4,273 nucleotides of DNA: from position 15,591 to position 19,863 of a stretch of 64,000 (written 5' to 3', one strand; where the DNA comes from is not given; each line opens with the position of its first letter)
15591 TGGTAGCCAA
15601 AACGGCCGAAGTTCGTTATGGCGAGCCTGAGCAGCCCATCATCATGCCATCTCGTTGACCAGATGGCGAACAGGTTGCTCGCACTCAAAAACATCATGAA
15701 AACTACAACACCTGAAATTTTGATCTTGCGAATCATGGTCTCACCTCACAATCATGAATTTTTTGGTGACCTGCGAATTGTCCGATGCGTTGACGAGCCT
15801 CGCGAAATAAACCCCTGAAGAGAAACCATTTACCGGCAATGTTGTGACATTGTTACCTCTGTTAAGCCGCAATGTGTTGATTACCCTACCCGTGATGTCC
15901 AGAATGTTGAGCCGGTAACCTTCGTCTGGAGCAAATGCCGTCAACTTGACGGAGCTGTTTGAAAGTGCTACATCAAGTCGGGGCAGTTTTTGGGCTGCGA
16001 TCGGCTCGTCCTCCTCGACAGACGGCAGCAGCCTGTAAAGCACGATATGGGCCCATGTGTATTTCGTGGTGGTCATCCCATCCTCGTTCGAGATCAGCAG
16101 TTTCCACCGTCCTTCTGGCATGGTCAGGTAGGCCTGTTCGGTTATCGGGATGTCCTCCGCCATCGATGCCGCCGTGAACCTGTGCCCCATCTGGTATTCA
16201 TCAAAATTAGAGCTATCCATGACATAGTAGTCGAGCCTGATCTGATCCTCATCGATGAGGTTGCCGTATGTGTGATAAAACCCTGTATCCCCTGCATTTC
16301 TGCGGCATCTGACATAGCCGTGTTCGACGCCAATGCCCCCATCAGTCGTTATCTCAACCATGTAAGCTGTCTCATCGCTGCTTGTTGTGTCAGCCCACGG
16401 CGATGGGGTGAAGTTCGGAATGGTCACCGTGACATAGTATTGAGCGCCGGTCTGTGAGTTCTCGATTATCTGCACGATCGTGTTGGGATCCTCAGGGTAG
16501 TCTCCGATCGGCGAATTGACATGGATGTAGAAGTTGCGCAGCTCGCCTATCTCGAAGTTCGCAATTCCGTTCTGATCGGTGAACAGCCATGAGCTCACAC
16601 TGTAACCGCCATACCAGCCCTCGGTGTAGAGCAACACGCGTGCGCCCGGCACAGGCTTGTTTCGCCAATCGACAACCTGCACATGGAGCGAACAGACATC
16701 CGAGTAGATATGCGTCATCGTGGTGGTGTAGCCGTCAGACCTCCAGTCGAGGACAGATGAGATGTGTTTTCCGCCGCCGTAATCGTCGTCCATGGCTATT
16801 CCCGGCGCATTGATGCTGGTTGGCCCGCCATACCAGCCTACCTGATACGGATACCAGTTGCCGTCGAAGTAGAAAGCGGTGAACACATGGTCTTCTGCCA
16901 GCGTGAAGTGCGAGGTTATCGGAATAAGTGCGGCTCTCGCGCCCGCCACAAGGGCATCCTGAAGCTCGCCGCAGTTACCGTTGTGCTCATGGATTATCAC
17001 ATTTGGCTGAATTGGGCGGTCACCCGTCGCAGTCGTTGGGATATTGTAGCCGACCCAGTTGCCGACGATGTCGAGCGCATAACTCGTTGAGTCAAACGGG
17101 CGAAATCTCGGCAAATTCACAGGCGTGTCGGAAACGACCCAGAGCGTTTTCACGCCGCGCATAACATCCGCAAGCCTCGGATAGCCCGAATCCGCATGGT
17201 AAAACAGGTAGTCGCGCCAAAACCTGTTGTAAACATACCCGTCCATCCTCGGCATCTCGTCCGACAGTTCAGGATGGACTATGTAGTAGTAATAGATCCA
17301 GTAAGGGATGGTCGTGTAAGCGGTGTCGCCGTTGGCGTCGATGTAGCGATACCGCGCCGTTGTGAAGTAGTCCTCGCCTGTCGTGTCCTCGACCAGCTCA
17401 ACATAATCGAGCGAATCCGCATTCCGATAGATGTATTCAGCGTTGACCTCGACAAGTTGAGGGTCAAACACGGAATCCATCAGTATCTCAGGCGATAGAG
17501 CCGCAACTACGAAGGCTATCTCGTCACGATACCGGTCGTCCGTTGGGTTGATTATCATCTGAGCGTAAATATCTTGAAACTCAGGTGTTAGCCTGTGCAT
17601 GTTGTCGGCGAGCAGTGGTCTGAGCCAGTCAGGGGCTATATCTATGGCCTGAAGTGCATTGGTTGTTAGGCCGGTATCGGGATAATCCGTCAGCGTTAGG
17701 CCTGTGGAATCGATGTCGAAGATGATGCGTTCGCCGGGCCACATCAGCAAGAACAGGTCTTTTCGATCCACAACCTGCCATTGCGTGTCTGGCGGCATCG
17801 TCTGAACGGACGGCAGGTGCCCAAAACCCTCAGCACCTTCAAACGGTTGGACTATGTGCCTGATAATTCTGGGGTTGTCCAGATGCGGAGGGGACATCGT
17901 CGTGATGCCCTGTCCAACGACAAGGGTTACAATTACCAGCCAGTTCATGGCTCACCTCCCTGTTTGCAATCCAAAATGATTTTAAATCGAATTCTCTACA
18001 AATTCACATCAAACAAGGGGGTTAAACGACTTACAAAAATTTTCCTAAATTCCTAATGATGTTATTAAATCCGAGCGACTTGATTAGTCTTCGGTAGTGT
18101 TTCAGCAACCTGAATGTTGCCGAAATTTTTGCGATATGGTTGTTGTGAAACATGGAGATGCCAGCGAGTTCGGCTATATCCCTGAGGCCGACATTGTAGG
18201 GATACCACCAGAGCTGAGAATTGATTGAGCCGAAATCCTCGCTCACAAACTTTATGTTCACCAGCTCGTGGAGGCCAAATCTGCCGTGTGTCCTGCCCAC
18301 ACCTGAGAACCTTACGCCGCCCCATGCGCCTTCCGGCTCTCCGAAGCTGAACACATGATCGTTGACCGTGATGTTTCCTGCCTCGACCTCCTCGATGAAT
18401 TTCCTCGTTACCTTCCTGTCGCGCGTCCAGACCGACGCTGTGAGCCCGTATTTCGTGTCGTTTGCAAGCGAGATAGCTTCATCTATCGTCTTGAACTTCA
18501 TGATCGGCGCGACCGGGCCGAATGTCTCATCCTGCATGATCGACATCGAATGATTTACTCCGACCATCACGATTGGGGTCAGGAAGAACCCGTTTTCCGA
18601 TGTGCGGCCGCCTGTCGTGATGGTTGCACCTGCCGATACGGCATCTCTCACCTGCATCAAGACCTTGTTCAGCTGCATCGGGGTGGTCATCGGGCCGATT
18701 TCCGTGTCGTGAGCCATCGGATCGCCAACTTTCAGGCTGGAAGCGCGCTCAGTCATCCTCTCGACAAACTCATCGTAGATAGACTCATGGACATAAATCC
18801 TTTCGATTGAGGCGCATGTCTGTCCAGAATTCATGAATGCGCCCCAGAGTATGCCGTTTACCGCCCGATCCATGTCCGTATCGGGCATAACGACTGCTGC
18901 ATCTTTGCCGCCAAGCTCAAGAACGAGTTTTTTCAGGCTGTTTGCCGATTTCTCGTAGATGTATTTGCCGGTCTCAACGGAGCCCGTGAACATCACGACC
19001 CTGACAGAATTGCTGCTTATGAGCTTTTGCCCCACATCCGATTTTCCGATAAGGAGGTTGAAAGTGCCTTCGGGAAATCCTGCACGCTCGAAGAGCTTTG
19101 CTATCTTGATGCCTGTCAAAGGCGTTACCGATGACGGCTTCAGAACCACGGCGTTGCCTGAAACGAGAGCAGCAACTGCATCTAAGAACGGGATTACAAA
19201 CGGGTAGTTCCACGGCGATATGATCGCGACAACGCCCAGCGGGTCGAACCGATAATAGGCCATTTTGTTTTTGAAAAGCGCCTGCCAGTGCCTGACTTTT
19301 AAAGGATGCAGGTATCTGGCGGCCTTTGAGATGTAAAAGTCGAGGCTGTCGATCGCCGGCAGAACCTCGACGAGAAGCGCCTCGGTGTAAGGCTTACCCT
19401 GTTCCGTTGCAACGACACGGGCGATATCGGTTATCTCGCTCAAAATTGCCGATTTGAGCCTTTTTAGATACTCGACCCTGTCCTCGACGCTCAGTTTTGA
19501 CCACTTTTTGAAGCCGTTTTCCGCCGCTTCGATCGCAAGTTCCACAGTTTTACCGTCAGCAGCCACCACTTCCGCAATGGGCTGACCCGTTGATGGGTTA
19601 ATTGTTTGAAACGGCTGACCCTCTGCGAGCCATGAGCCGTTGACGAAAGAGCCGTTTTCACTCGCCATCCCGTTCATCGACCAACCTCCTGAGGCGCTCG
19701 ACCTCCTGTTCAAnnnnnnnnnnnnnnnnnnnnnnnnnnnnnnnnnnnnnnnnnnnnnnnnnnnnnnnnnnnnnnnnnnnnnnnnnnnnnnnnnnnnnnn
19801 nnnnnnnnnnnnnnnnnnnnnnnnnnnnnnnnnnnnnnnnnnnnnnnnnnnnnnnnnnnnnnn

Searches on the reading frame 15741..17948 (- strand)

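Call 41: search_protein_families(library=pfam, proteins=[window:15741-17948:-], max_evalue=0.00001)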
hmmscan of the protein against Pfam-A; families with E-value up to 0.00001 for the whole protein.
window:15741-17948:- (735 aa): 1 family
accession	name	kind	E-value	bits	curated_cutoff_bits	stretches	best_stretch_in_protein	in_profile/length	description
PF18962.6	Por_Secre_tail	-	4.8e-07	30.4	27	1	677-733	21-75/75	Secretion system C-terminal sorting domain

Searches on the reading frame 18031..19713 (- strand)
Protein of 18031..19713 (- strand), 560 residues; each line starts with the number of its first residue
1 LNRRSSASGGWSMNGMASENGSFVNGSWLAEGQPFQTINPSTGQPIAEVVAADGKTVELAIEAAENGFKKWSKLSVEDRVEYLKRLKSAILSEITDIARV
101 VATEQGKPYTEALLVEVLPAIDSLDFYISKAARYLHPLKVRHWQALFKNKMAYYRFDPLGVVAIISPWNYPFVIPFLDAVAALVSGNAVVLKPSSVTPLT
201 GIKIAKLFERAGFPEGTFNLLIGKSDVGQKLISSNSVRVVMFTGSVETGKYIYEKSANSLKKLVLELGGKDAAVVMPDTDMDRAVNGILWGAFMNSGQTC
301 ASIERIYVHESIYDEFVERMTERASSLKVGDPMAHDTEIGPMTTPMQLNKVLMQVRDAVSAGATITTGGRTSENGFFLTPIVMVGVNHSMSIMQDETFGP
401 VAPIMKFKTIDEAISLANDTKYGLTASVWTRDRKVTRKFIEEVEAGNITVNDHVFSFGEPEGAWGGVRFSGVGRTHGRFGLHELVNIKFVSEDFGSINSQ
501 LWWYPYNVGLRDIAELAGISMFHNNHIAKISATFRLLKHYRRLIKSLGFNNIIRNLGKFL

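Call 41: search_protein_families(library=pfam, proteins=[window:18031-19713:-], max_evalue=0.00001)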
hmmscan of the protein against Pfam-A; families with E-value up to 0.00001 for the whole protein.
window:18031-19713:- (560 aa): 1 family
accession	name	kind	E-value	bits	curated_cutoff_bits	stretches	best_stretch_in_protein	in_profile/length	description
PF00171.27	Aldedh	-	3.5e-158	527.4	23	1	32-490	6-461/461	Aldehyde dehydrogenase family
